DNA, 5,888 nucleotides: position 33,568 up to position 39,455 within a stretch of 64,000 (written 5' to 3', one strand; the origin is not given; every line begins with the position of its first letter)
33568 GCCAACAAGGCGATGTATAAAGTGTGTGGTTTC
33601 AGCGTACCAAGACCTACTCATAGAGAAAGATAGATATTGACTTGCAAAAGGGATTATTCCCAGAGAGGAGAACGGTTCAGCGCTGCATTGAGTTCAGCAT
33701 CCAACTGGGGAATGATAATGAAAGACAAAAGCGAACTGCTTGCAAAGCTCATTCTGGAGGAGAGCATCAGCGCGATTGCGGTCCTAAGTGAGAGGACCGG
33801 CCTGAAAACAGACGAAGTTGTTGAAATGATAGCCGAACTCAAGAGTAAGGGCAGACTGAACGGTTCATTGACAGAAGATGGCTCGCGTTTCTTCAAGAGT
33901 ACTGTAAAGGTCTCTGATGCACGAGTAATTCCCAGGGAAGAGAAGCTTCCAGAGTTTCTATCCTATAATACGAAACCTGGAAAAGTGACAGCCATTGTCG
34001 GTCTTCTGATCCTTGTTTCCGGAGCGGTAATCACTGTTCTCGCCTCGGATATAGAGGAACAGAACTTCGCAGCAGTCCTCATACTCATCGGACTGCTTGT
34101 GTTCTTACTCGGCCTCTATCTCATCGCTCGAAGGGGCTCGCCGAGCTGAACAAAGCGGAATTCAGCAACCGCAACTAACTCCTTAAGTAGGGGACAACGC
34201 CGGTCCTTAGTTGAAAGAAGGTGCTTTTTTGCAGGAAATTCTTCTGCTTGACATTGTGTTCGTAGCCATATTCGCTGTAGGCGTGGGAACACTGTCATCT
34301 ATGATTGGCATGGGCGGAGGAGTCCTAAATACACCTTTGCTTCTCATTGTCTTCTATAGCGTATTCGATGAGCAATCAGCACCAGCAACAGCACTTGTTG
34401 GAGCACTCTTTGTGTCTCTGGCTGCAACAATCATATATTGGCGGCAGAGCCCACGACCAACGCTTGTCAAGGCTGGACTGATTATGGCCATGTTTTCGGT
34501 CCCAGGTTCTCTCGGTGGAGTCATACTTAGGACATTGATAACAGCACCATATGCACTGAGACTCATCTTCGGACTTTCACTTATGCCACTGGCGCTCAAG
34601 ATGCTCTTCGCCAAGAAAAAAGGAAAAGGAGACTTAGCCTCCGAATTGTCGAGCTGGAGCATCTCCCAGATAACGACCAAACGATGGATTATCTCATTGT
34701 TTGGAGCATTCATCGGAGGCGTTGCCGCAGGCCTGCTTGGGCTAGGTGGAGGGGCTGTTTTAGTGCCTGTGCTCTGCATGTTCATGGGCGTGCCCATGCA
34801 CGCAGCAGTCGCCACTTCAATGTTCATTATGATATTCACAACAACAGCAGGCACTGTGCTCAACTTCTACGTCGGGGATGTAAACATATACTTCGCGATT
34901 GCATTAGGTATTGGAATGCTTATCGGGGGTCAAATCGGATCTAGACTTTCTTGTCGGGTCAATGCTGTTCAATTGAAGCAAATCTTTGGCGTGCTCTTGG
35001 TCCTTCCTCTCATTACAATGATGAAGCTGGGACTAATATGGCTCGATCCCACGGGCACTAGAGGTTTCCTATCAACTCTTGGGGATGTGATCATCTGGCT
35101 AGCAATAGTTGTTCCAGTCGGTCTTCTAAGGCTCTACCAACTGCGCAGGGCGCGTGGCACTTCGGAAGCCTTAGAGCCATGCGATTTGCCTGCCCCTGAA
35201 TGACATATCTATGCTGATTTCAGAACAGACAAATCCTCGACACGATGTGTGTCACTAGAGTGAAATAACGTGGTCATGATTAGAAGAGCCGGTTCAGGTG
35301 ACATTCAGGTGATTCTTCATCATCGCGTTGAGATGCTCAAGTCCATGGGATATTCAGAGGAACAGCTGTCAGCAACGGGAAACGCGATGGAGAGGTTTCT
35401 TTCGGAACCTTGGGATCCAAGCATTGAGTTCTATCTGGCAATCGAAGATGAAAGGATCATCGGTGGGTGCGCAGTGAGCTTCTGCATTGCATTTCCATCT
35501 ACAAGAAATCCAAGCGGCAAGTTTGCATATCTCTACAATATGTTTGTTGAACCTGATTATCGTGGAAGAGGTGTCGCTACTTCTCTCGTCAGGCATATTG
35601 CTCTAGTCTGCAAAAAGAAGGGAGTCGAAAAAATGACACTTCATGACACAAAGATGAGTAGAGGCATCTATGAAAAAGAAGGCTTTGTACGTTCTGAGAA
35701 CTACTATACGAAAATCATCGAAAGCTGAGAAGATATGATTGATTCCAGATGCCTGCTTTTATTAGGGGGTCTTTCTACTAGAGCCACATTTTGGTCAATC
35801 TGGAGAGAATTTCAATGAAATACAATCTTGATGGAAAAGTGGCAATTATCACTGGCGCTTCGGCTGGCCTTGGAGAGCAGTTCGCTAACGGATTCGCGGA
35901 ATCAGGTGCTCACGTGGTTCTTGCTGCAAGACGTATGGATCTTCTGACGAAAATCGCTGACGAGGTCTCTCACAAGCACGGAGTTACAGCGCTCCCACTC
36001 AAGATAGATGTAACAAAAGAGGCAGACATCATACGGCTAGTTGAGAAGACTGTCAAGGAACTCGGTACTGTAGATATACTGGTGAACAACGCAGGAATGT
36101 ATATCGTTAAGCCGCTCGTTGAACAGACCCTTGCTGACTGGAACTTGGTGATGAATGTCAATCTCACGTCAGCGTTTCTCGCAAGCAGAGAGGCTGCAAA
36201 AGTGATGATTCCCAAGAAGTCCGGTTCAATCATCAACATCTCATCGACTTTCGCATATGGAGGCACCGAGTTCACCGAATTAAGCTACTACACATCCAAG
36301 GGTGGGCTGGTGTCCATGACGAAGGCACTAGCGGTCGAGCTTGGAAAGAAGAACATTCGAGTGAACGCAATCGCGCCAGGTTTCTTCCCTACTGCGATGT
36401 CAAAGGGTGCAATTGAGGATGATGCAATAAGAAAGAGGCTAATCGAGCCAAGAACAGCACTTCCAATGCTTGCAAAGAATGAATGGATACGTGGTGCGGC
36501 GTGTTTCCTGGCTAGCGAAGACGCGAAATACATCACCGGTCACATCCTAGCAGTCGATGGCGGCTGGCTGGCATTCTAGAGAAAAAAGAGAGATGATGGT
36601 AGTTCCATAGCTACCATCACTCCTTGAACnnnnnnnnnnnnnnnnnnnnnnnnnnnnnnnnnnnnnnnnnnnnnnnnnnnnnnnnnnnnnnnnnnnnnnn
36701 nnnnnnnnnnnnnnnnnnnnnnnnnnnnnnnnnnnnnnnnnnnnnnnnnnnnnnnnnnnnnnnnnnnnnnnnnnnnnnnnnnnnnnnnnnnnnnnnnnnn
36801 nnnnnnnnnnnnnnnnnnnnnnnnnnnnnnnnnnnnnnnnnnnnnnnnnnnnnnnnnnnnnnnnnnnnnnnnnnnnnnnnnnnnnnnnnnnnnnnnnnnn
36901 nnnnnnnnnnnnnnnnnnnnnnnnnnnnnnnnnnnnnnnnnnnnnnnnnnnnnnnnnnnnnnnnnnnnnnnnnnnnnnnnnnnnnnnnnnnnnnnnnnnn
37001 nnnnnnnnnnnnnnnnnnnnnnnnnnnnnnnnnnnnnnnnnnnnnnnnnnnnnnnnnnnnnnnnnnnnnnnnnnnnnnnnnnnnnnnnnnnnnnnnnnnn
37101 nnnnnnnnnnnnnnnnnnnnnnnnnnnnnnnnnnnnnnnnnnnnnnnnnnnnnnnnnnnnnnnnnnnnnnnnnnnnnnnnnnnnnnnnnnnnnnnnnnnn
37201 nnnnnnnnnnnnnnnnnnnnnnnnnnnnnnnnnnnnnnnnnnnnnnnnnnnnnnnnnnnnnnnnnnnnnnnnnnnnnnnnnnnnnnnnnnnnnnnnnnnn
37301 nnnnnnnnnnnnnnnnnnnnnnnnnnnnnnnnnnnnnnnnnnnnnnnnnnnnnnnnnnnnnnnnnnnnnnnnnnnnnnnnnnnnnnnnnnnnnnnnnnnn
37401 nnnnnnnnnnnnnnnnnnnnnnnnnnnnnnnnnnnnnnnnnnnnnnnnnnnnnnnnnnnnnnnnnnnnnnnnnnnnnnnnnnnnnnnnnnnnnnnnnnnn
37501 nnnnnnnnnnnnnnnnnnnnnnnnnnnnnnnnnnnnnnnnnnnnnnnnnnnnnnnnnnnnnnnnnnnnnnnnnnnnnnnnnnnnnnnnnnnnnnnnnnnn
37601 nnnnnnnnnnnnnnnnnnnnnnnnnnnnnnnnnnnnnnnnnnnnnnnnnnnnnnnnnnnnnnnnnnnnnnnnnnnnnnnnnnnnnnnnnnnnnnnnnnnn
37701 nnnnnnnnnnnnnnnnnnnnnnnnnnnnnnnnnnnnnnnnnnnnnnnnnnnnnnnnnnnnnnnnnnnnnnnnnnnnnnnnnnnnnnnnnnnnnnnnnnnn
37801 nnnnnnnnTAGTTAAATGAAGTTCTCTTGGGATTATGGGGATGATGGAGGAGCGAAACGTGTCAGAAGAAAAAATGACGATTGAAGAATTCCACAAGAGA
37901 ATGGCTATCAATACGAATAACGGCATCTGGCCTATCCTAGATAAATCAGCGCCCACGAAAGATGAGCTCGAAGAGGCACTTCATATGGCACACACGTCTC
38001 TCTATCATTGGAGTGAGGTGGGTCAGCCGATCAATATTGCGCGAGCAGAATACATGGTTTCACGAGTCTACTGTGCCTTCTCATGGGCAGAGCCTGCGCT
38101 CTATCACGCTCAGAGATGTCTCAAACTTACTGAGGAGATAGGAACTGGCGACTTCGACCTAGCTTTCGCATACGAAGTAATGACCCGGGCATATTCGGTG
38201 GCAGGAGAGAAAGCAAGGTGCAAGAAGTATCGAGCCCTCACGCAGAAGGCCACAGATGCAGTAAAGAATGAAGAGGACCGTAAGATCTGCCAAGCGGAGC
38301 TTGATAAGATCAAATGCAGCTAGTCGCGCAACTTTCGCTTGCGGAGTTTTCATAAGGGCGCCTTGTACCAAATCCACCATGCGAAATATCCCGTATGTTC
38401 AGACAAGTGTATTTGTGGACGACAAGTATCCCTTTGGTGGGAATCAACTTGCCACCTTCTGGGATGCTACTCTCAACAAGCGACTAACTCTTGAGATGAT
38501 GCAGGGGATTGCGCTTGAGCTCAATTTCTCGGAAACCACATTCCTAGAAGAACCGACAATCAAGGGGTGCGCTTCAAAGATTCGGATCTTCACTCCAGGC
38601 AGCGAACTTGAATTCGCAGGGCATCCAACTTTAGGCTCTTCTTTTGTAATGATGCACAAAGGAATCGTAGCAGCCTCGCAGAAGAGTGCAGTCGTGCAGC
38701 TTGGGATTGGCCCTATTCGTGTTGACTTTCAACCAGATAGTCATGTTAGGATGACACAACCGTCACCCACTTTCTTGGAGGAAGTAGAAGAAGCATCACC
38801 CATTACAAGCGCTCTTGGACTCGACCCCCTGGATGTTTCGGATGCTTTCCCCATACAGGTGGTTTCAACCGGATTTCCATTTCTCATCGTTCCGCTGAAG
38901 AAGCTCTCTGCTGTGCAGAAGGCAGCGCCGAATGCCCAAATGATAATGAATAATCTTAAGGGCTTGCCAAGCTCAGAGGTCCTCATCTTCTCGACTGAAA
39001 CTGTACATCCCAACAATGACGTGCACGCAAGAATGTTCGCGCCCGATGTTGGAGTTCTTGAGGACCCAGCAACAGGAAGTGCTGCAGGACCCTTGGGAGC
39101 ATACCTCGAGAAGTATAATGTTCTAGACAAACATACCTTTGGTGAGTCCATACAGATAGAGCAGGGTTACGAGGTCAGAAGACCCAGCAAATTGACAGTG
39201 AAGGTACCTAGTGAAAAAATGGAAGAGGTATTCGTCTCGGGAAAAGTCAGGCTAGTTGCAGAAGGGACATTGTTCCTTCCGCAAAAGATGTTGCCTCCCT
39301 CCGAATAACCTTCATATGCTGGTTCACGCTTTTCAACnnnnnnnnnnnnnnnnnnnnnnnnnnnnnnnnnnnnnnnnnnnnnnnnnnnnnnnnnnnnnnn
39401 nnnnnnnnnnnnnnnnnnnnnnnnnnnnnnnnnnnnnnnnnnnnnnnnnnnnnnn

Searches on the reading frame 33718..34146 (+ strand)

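Call 71: search_protein_families(library=pfam, proteins=[window:33718-34146:+], max_evalue=0.01)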
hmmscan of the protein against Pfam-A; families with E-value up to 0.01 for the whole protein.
window:33718-34146:+ (143 aa): 2 families
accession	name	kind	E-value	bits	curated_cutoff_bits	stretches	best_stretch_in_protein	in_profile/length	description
PF24409.1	wHTH-PRTase_assc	-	0.00014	22.3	27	1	21-71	15-66/83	wHTH-PRTase associated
PF09756.15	DDRGK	-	0.00043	20.4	27.8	1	8-55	104-151/188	DDRGK domain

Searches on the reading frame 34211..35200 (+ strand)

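Call 71: search_protein_families(library=pfam, proteins=[window:34211-35200:+], max_evalue=0.01)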
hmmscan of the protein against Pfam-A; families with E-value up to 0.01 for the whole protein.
window:34211-35200:+ (330 aa): 1 family
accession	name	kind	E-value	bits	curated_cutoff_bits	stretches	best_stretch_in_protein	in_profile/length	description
PF01925.25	TauE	-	3.8e-44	151.6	32.6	1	19-265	2-232/237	Sulfite exporter TauE/SafE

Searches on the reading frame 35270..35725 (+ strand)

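Call 71: search_protein_families(library=pfam, proteins=[window:35270-35725:+], max_evalue=0.01)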
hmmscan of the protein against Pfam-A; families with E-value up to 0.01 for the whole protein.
window:35270-35725:+ (152 aa): 7 families
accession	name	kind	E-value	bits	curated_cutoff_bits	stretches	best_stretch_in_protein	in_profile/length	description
PF13508.13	Acetyltransf_7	-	3.2e-14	53.5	27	1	52-140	3-83/84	Acetyltransferase (GNAT) domain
PF00583.31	Acetyltransf_1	-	3.4e-14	53.5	20.7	1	45-139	24-116/116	Acetyltransferase (GNAT) family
PF13673.13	Acetyltransf_10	-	3.2e-12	47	23.6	1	45-144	27-112/128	Acetyltransferase (GNAT) domain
PF13527.13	Acetyltransf_9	-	3.8e-07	30.6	25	1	33-139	28-124/127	Acetyltransferase (GNAT) domain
PF08445.16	FR47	-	1.4e-05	25.4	22.1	1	85-145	21-83/86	FR47-like protein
PF17013.11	Acetyltransf_15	-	0.00023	21.1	35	1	78-115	65-102/210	Putative acetyl-transferase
PF14542.12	Acetyltransf_CG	-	0.0048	17.4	30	1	85-118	24-57/80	GCN5-related N-acetyl-transferase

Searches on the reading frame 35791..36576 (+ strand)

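Call 71: search_protein_families(library=pfam, proteins=[window:35791-36576:+], max_evalue=0.01)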
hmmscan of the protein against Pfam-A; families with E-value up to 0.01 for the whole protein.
window:35791-36576:+ (262 aa): 4 families
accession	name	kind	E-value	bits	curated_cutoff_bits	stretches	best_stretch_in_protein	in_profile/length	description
PF13561.12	adh_short_C2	-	1.2e-60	205.5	27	1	22-259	1-235/236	Enoyl-(Acyl carrier protein) reductase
PF00106.31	adh_short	-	3.1e-55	187.1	26.6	1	16-209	1-192/195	short chain dehydrogenase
PF23441.1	SDR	-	9.2e-10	38.8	27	1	17-258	9-254/258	SDR-like rossmann domain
PF08659.16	KR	-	9.3e-10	39.1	22.6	1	19-124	4-112/180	KR domain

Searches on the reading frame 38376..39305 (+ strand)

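Call 71: search_protein_families(library=pfam, proteins=[window:38376-39305:+], max_evalue=0.01)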
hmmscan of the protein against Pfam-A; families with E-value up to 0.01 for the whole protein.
window:38376-39305:+ (310 aa): 1 family
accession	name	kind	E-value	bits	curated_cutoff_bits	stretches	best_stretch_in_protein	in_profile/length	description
PF02567.21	PhzC-PhzF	-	2.5e-57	195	27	1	18-297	7-281/281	Phenazine biosynthesis-like protein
